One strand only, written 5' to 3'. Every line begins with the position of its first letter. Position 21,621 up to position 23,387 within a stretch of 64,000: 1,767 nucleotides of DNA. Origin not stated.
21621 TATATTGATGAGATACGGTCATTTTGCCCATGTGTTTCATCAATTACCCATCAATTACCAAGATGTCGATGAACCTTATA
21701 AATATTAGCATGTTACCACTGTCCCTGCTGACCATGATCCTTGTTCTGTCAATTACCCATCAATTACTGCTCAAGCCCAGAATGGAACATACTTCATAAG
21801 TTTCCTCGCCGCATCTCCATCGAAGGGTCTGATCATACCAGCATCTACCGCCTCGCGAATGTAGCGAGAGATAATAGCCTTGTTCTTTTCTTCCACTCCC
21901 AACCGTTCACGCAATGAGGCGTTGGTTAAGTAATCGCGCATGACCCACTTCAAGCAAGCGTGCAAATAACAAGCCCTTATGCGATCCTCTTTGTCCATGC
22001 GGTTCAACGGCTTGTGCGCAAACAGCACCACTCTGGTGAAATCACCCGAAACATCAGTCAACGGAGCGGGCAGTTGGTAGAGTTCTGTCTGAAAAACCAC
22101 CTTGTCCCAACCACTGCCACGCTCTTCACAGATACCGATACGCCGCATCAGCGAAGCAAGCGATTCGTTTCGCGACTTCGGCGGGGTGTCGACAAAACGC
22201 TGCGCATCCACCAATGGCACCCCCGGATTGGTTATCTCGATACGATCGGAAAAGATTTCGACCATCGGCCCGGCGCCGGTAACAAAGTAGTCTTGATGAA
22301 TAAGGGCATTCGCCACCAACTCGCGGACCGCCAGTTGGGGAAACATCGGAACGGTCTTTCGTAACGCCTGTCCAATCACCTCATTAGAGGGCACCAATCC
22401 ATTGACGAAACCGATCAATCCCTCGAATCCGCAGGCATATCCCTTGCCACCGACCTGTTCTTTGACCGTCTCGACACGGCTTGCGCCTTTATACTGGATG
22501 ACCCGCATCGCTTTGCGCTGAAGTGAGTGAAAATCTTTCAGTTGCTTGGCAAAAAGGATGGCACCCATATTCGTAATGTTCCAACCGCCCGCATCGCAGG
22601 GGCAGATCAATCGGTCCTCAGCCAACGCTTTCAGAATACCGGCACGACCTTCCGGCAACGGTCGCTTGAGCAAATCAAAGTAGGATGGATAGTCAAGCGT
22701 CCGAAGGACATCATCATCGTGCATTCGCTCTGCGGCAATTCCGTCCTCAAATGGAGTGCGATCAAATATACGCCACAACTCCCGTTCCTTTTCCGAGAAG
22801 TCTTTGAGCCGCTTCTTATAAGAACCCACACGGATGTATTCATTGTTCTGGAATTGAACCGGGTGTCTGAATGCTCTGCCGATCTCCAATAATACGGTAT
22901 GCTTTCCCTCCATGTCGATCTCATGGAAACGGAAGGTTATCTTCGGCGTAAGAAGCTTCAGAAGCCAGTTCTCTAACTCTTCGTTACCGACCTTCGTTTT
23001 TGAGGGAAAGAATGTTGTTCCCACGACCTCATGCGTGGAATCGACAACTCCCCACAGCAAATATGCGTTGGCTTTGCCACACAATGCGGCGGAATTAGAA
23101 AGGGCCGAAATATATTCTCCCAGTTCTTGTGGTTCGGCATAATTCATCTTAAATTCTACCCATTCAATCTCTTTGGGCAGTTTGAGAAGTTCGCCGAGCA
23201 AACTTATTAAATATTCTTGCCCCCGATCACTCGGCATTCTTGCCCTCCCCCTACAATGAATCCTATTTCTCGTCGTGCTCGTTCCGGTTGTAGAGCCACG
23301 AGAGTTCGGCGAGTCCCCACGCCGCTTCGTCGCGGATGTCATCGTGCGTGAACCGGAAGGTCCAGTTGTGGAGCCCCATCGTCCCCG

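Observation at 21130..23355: AT-rich insertion at the 3' end of malQ, bracketed by a decayed duplicate of the malQ terminus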

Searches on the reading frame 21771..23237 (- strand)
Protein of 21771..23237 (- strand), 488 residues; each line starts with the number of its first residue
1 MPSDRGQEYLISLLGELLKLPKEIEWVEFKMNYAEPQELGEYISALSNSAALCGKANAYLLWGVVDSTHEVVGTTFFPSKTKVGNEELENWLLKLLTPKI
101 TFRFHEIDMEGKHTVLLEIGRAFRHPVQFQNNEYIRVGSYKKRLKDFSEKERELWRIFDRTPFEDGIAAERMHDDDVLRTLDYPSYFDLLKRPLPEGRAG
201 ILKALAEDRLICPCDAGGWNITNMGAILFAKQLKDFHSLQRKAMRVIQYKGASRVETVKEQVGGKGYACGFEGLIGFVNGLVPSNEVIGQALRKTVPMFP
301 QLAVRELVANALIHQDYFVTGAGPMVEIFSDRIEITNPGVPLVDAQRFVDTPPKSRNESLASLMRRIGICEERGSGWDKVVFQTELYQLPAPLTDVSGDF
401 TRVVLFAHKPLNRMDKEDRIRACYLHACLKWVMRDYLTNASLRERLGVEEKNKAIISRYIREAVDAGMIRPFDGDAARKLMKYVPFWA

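Call 9: search_protein_families(library=pfam, proteins=[window:21771-23237:-], max_evalue=0.01)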
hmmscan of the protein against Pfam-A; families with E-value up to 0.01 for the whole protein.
window:21771-23237:- (488 aa): 2 families
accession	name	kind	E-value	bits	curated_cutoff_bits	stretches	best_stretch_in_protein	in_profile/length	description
PF13749.12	HATPase_c_4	-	2.2e-21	76.1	26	1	321-405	1-89/89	Putative ATP-dependent DNA helicase recG C-terminal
PF04326.19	SLFN_AlbA_2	-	3.3e-18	66.8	25.3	1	23-144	1-117/118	Schlafen, AlbA_2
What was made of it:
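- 21771..23237 (-): Cargo gene for a 488-aa AlbA_2 (Schlafen-type) + HATPase_c_4 protein. It is intact. GC is 50%. Pfam PF04326 + PF13749 (call 9).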

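Call 10: search_protein_families(library=padloc, proteins=[window:21771-23237:-], max_evalue=0.01)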
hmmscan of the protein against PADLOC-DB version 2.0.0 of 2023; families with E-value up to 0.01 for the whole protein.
window:21771-23237:- (488 aa): 3 families
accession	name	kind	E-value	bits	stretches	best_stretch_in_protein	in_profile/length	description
PDLC02402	Aga_SIR2-PNTD1-PNTD2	-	5.9e-08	29.3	1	192-340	343-482/876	Class I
PDLC02418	Aga_SIR2-Kinase-PNTD1-PNTD2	-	6.3e-05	19.3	1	292-344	313-363/756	Class I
PDLC05032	PDC-S50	-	0.0098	13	0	13-75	8-68/387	-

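Call 19: find_encoding_contigs(protein=window:21771-23237:-, flank=8000, max_places=8)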
Protein window:21771-23237:- (488 aa): no gene with exactly this product is on record in the collection.

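Call 21: find_homologous_proteins(query=window:21771-23237:-, max_evalue=1e-10)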
Query window:21771-23237:- (488 aa): 8000 proteins with E <= 1e-10 among 8000 candidates; the best 120 are listed.
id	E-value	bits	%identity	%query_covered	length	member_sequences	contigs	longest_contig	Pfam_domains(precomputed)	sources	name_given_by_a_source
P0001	0.0e+0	1126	100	100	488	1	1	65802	PF13749.13,PF04326.20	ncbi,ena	-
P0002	8.0e-258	874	75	100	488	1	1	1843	PF13749.13,PF04326.20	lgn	-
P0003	1.3e-254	863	76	100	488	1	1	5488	PF13749.13,PF04326.20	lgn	-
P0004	8.5e-254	861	76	100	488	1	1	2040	PF13749.13,PF04326.20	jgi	-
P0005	2.3e-253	859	76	100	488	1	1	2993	PF13749.13,PF04326.20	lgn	-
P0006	3.6e-253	859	76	100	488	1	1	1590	PF13749.13,PF04326.20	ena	-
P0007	4.3e-253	858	76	100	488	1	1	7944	PF13749.13,PF04326.20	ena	-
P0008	8.4e-253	858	76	100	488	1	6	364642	PF13749.13,PF04326.20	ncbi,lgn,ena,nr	ncbi:MAG: transcriptional regulator [bacterium]|nr:MAG: transcriptional regulator [bacterium] KAF014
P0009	9.3e-253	857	77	100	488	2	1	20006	PF13749.13,PF04326.20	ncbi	-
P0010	3.0e-252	856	76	100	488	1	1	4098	PF13749.13,PF04326.20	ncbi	-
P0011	4.1e-252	855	76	100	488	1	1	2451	PF13749.13,PF04326.20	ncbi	-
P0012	8.3e-251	851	75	100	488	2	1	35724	PF13749.13,PF04326.20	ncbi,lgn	-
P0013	3.7e-250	849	75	100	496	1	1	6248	PF13749.13,PF04326.20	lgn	-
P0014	5.1e-250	848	75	100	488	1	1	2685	PF13749.13,PF04326.20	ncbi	-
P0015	1.3e-249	847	75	100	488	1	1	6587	PF13749.13,PF04326.20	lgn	-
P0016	3.8e-249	845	74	100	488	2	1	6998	PF13749.13,PF04326.20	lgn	-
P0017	1.2e-248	844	75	100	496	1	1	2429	PF13749.13,PF04326.20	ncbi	ncbi:MAG: ATP-binding protein [Chloroflexia bacterium]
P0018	3.2e-248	842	75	100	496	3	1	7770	PF13749.13,PF04326.20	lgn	-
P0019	3.3e-248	842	76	100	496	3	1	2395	PF13749.13,PF04326.20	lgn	-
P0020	3.9e-248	842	76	100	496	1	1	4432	PF13749.13,PF04326.20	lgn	-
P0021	2.2e-247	840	75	100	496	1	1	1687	PF13749.13,PF04326.20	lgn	-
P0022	5.7e-247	838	75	100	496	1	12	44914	PF13749.13,PF04326.20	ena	-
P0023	8.5e-247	838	75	100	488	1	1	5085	PF13749.13,PF04326.20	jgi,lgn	jgi:predicted HTH transcriptional regulator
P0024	9.4e-247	838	75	100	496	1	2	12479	PF13749.13,PF04326.20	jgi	jgi:ATP-dependent DNA helicase RecG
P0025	9.6e-247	838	74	100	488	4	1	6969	PF13749.13,PF04326.20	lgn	-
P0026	1.1e-246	837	76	100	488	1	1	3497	PF13749.13,PF04326.20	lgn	-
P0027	1.1e-246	837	74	100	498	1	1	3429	PF13749.13,PF04326.20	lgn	-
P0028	1.4e-246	837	74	100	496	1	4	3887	PF13749.13,PF04326.20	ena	-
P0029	1.5e-246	837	74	100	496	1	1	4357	PF13749.13,PF04326.20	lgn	-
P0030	1.6e-246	837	74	100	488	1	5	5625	PF13749.13,PF04326.20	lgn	-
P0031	2.1e-246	836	75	100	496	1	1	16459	PF13749.13,PF04326.20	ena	-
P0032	3.1e-246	836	74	100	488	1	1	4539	PF13749.13,PF04326.20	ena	-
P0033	4.3e-246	835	74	100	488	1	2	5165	PF13749.13,PF04326.20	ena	-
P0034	6.2e-246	835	75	100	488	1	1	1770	PF13749.13,PF04326.20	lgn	-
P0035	6.5e-246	835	75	100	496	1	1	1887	PF13749.13,PF04326.20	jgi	-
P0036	8.4e-246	834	74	100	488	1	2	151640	PF13749.13,PF04326.20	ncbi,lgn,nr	ncbi:MAG: ATP-binding protein [Gammaproteobacteria bacterium]|nr:ATP-binding protein [Gammaproteobac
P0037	9.2e-246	834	74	100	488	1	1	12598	PF13749.13,PF04326.20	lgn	-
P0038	1.0e-245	834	74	100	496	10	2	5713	PF13749.13,PF04326.20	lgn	-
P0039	1.1e-245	834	75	100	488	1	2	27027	PF13749.13,PF04326.20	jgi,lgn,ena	-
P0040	1.3e-245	834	74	100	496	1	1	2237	PF13749.13,PF04326.20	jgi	jgi:predicted HTH transcriptional regulator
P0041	1.3e-245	834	74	100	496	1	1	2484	PF13749.13,PF04326.20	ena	-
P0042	1.9e-245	833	75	100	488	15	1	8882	PF13749.13,PF04326.20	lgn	-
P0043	1.9e-245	833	74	100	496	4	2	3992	PF13749.13,PF04326.20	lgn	-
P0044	2.7e-245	833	74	100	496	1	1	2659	PF13749.13,PF04326.20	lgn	-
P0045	2.7e-245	833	74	100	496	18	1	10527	PF13749.13,PF04326.20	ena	-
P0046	3.1e-245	833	74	100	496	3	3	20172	PF13749.13,PF04326.20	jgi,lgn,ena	jgi:predicted HTH transcriptional regulator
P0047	4.8e-245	832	74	100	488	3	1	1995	PF13749.13,PF04326.20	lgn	-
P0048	5.2e-245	832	73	100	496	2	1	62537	PF13749.13,PF04326.20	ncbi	-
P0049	5.5e-245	832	74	100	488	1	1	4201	PF13749.13,PF04326.20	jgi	jgi:predicted HTH transcriptional regulator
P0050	6.1e-245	832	75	100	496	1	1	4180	PF13749.13,PF04326.20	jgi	-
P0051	9.8e-245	831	74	100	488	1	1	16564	PF13749.13,PF04326.20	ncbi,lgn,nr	ncbi:MAG: transcriptional regulator [Nitrospirales bacterium]|nr:MAG: transcriptional regulator [Nit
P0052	1.9e-244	830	73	100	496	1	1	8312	PF13749.13,PF04326.20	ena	-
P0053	2.0e-244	830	73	100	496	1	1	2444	PF13749.13,PF04326.20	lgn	-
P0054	2.2e-244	830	74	100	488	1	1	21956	PF13749.13,PF04326.20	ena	-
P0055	2.6e-244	829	74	100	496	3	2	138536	PF13749.13,PF04326.20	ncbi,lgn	-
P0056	3.5e-244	829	73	100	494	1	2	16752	PF13749.13,PF04326.20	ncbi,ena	-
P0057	3.6e-244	829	74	100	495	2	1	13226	PF13749.13,PF04326.20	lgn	-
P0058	3.6e-244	829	73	100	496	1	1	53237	PF13749.13,PF04326.20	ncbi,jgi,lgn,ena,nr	ncbi:MAG TPA: ATP-binding protein [Thermoanaerobaculia bacterium]|nr:ATP-binding protein [Thermoanae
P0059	3.7e-244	829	75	100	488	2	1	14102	PF13749.13,PF04326.20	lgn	-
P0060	4.6e-244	829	73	100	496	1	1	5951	PF13749.13,PF04326.20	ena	-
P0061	6.6e-244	828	74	100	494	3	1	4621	PF13749.13,PF04326.20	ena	-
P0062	6.8e-244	828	73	100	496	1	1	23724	PF13749.13,PF04326.20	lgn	-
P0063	7.7e-244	828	73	100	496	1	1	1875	PF13749.13,PF04326.20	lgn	-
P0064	1.0e-243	828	75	98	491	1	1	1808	PF13749.13,PF04326.20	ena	-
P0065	1.1e-243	827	75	100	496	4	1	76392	PF13749.13,PF04326.20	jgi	jgi:ATP-dependent DNA helicase RecG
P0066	1.2e-243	827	74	98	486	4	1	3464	PF13749.13,PF04326.20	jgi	jgi:predicted HTH transcriptional regulator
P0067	2.2e-243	826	73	100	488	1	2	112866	PF13749.13,PF04326.20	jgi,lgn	jgi:predicted HTH transcriptional regulator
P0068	2.5e-243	826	74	100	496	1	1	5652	PF13749.13,PF04326.20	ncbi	-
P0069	2.5e-243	826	74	100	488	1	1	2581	PF13749.13,PF04326.20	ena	-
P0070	3.7e-243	826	73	100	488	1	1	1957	PF13749.13,PF04326.20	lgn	-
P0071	4.2e-243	826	72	100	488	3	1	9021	PF13749.13,PF04326.20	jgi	jgi:ATP-dependent DNA helicase RecG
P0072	7.2e-243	825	72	99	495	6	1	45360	PF13749.13,PF04326.20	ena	-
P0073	8.3e-243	825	73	100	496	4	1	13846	PF13749.13,PF04326.20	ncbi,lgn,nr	ncbi:MAG: ATP-binding protein [Pseudomonadota bacterium]|nr:ATP-binding protein [Pseudomonadota bact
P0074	9.6e-243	824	74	100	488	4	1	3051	PF13749.13,PF04326.20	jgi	jgi:predicted HTH transcriptional regulator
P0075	1.2e-242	824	73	100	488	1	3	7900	PF13749.13,PF04326.20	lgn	-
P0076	1.2e-242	824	74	100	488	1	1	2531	PF13749.13,PF04326.20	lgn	-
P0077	1.3e-242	824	74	100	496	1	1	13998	PF13749.13,PF04326.20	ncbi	-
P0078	1.7e-242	824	72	100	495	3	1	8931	PF13749.13,PF04326.20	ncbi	-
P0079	4.5e-242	822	74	100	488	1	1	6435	PF13749.13,PF04326.20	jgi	-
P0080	5.9e-242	822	74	99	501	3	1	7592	PF13749.13,PF04326.20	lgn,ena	-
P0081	8.6e-242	821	74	100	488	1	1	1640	PF13749.13,PF04326.20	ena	-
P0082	8.8e-242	821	73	100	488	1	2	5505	PF13749.13,PF04326.20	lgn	-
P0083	9.3e-242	821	74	100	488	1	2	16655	PF13749.13,PF04326.20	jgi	jgi:ATP-dependent DNA helicase RecG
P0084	1.1e-241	821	73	100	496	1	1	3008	PF13749.13,PF04326.20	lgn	-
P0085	1.9e-241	820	73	100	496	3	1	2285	PF13749.13,PF04326.20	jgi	jgi:ATP-dependent DNA helicase RecG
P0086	2.3e-241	820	74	100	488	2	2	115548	PF13749.13,PF04326.20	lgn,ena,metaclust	metaclust:\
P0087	2.4e-241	820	72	100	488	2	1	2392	PF13749.13,PF04326.20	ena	-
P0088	2.7e-241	820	72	100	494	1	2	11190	PF13749.13,PF04326.20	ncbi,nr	ncbi:hypothetical protein ANAEL_04992 [Anaerolineales bacterium]|nr:hypothetical protein ANAEL_04992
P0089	3.3e-241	819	73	100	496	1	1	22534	PF13749.13,PF04326.20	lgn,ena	-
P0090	3.7e-241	819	73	100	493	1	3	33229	PF13749.13,PF04326.20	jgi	jgi:ATP-dependent DNA helicase RecG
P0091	4.3e-241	819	75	99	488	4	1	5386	PF13749.13,PF04326.20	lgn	-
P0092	4.5e-241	819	73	100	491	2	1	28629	PF13749.13,PF04326.20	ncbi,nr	ncbi:MAG TPA: ATP-binding protein [Thermoanaerobaculia bacterium]|nr:ATP-binding protein [Thermoanae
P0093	4.7e-241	819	72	100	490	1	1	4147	PF13749.13,PF04326.20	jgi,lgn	jgi:predicted HTH transcriptional regulator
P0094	5.5e-241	819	73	100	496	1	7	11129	PF13749.13,PF04326.20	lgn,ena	-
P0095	1.4e-240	817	73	100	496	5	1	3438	PF13749.13,PF04326.20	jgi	jgi:ATP-dependent DNA helicase RecG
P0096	1.5e-240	817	72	100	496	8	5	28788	PF13749.13,PF04326.20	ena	-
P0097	1.7e-240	817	72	100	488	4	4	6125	PF13749.13,PF04326.20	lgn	-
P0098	1.8e-240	817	73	100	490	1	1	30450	PF13749.13,PF04326.20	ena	-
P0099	2.7e-240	816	73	100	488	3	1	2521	PF13749.13,PF04326.20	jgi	-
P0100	2.9e-240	816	73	100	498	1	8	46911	PF13749.13,PF04326.20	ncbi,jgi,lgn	jgi:predicted HTH transcriptional regulator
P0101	3.0e-240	816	73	100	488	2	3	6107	PF13749.13,PF04326.20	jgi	jgi:predicted HTH transcriptional regulator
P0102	3.4e-240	816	72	100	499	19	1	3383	PF13749.13,PF04326.20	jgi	jgi:predicted HTH transcriptional regulator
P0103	3.9e-240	816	73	100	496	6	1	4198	PF13749.13,PF04326.20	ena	-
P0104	4.4e-240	816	73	99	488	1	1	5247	PF13749.13,PF04326.20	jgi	-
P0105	4.7e-240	815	73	100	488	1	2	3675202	PF13749.13,PF04326.20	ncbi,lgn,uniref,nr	ncbi:ATP-binding protein [Wenzhouxiangella marina]|uniref:Putative transcriptional regulator n=1 Tax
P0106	6.3e-240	815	72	100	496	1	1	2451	PF13749.13,PF04326.20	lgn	-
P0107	7.4e-240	815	73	100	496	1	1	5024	PF13749.13,PF04326.20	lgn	-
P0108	7.5e-240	815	72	100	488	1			PF13749.13,PF04326.20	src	-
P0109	9.6e-240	814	73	100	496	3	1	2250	PF13749.13,PF04326.20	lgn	-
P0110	1.2e-239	814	73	100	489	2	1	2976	PF13749.13,PF04326.20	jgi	jgi:predicted HTH transcriptional regulator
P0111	1.2e-239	814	73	99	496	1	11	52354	PF13749.13,PF04326.20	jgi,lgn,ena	-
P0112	1.3e-239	814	72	100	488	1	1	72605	PF13749.13,PF04326.20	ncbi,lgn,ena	-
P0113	1.3e-239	814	72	100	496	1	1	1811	PF13749.13,PF04326.20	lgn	-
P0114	1.4e-239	814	72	100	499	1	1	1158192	PF13749.13,PF04326.20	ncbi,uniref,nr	ncbi:ATP-binding protein [Geomonas azotofigens]|uniref:ATP-binding protein n=1 Tax=Geomonas azotofig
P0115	1.4e-239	814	73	100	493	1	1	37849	PF13749.13,PF04326.20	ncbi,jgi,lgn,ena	ncbi:MAG: ATP-binding protein [Desulfobacteria bacterium]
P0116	1.4e-239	814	72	100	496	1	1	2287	PF13749.13,PF04326.20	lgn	-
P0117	1.7e-239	814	71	100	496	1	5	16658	PF13749.13,PF04326.20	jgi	jgi:ATP-dependent DNA helicase RecG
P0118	1.7e-239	814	72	99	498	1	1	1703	PF13749.13,PF04326.20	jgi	jgi:predicted HTH transcriptional regulator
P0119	2.6e-239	813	72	100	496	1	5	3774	PF13749.13,PF04326.20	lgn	-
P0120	2.9e-239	813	72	100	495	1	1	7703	PF13749.13,PF04326.20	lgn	-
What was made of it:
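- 21771..23237 (-): At least 8000 homologues, full length, 72-77% identical across phyla (call 21).
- On R-M-embedded AlbA_2/HATPase_c_4 (COG2865-type) module: Coverage of homologues at 72-77% identity is 100% (call 21).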

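Call 22: find_encoding_contigs(protein=P0008, flank=5000, max_places=3)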
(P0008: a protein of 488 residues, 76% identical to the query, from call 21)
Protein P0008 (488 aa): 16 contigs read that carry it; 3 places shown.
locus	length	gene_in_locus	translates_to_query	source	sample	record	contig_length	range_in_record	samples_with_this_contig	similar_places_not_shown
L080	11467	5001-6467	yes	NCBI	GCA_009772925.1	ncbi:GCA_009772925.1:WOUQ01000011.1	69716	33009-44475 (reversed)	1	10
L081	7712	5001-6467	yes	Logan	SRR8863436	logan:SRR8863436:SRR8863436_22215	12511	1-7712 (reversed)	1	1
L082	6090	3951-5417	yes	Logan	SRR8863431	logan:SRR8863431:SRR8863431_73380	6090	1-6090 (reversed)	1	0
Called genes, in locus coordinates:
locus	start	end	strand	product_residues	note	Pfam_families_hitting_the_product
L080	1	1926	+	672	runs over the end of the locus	PF12161:HsdM_N, PF02384:N6_Mtase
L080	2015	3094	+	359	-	PF06114:Peptidase_M78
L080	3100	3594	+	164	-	PF14367:DUF4411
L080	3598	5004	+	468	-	PF01420:Methylase_S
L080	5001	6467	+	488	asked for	PF04326:SLFN_AlbA_2, PF13749:HATPase_c_4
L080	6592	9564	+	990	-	PF04313:HSDR_N, PF00270:DEAD (weak), PF04851:ResIII, PF18766:SWI2_SNF2, PF22679:T1R_D3-like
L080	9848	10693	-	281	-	PF02749:QRPTase_N, PF01729:QRPTase_C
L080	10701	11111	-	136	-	PF01850:PIN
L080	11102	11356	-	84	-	-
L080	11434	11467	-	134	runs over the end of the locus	PF01850:PIN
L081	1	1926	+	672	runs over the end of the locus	PF12161:HsdM_N, PF02384:N6_Mtase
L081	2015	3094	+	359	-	PF06114:Peptidase_M78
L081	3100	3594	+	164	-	PF14367:DUF4411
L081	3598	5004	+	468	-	PF01420:Methylase_S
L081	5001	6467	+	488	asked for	PF04326:SLFN_AlbA_2, PF13749:HATPase_c_4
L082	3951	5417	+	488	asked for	PF04326:SLFN_AlbA_2, PF13749:HATPase_c_4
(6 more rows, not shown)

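Call 23: find_encoding_contigs(protein=P0105, flank=5000, max_places=2)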
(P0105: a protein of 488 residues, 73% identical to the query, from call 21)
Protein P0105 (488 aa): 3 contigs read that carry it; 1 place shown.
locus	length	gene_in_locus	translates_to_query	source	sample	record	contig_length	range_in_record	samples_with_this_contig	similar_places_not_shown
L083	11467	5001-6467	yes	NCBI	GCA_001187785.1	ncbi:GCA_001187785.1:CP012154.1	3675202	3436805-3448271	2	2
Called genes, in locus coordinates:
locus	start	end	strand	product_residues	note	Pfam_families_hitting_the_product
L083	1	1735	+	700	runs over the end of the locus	PF01935:DUF87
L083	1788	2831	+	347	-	PF24390:PRTase-CE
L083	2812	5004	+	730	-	PF08719:NADAR, PF01420:Methylase_S (faint)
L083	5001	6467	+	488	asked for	PF04326:SLFN_AlbA_2, PF13749:HATPase_c_4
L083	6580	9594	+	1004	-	PF04313:HSDR_N, PF00270:DEAD (weak), PF04851:ResIII, PF18766:SWI2_SNF2, PF22679:T1R_D3-like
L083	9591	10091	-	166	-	PF19502:DUF6036 (weak)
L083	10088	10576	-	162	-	PF09339:HTH_IclR (weak), PF12802:MarR_2 (weak)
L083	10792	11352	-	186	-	PF22016:DUF6933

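Call 24: find_encoding_contigs(protein=P0114, flank=5000, max_places=2)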
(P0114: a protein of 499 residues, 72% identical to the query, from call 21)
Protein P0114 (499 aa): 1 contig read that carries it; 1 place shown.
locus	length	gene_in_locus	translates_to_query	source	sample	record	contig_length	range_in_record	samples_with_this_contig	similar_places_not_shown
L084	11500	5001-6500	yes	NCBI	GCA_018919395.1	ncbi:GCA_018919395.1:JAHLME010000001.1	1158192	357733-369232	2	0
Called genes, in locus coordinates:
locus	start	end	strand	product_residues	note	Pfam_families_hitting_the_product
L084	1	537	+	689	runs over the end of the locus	PF12161:HsdM_N, PF02384:N6_Mtase, PF05175:MTS (weak)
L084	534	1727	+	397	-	PF01420:Methylase_S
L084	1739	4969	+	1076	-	PF04313:HSDR_N, PF04851:ResIII, PF18766:SWI2_SNF2, PF22679:T1R_D3-like, PF11867:T1RH-like_C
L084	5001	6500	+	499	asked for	PF04326:SLFN_AlbA_2, PF13749:HATPase_c_4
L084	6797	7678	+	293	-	PF04015:DUF362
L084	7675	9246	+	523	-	PF12801:Fer4_5, PF00037:Fer4 (faint), PF13187:Fer4_9 (faint), PF12838:Fer4_7 (faint), PF13183:Fer4_8 (faint), PF13237:Fer4_10 (faint), PF13484:Fer4_16 (faint), PF12797:Fer4_2 (faint)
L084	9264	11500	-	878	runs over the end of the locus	PF00989:PAS, PF08448:PAS_4, PF13426:PAS_9, PF00989:PAS, PF08448:PAS_4, PF13426:PAS_9, PF02518:HATPase_c, PF00072:Response_reg, +5 more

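Call 37: find_encoding_contigs(protein=P0009, flank=5000, max_places=2)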
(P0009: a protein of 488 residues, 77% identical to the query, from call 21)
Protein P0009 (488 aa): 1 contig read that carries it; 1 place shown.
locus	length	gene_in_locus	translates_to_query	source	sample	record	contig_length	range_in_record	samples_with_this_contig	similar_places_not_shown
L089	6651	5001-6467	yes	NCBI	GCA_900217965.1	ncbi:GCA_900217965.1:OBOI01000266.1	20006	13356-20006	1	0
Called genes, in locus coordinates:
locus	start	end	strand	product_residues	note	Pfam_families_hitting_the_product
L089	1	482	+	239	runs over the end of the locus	PF01138:RNase_PH, PF03725:RNase_PH_C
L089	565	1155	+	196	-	PF01725:Ham1p_like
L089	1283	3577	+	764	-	PF12161:HsdM_N, PF02384:N6_Mtase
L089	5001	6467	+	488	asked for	PF04326:SLFN_AlbA_2, PF13749:HATPase_c_4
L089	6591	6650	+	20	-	?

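Call 38: find_encoding_contigs(protein=P0012, flank=5000, max_places=2)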
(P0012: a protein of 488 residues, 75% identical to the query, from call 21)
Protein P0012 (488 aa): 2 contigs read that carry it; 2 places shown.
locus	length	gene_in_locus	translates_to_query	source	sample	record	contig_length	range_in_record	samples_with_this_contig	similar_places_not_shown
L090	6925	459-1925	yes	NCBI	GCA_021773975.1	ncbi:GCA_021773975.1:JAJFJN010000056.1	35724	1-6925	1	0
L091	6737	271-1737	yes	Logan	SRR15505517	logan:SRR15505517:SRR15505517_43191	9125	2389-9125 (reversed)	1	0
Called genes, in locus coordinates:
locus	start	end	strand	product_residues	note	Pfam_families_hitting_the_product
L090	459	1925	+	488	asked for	PF04326:SLFN_AlbA_2, PF13749:HATPase_c_4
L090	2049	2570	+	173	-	-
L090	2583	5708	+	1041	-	PF02384:N6_Mtase, PF01170:UPF0020 (faint), PF20473:MmeI_Mtase, PF07669:Eco57I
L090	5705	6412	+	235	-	-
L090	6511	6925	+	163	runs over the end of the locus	PF22548:AEP-TOTE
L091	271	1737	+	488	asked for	PF04326:SLFN_AlbA_2, PF13749:HATPase_c_4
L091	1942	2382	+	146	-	-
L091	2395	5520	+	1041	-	PF02384:N6_Mtase, PF01170:UPF0020 (faint), PF20473:MmeI_Mtase, PF07669:Eco57I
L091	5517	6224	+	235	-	-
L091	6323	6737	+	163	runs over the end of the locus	PF22548:AEP-TOTE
